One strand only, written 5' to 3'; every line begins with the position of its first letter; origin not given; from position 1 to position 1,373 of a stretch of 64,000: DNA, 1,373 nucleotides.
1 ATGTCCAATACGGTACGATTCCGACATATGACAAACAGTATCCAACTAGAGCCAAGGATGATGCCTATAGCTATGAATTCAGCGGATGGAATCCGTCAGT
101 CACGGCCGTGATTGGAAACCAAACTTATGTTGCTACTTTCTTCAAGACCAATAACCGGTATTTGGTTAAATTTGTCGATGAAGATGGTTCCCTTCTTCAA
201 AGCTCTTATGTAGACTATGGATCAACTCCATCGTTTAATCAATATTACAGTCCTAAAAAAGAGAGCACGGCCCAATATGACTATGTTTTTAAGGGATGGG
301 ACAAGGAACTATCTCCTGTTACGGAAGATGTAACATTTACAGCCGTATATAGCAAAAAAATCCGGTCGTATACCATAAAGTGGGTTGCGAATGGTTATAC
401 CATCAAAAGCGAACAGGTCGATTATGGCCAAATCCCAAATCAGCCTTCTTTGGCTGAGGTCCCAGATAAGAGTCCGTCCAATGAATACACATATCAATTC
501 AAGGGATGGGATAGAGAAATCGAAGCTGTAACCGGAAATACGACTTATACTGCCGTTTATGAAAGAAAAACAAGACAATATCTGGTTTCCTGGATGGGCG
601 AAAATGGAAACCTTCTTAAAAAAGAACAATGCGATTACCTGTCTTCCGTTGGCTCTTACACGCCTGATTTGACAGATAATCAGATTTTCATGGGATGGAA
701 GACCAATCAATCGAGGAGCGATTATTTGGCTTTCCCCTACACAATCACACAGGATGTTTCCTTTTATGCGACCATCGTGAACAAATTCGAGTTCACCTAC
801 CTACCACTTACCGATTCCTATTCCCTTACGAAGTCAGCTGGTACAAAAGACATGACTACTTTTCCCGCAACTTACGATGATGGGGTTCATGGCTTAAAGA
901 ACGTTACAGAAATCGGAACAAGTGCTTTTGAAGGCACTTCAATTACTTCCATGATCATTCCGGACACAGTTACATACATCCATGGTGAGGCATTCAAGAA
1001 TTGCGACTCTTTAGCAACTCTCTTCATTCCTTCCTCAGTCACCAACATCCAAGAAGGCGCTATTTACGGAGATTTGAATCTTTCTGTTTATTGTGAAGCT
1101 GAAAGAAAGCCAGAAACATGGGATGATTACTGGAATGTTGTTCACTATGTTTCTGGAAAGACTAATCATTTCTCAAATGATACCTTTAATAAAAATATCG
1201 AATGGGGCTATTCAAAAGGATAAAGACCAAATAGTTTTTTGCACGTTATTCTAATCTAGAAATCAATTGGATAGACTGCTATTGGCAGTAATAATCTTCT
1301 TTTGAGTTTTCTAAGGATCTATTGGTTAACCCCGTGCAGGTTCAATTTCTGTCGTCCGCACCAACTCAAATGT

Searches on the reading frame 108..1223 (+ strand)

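Call 21: search_protein_families(library=pfam, proteins=[window:108-1223:+], max_evalue=0.01)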
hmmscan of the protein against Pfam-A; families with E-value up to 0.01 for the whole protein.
window:108-1223:+ (371 aa): 1 family
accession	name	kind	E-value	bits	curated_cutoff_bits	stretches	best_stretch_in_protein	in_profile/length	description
PF13306.12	LRR_5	-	3e-13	50.2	27.7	1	265-322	44-101/127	BspA type Leucine rich repeat region (6 copies)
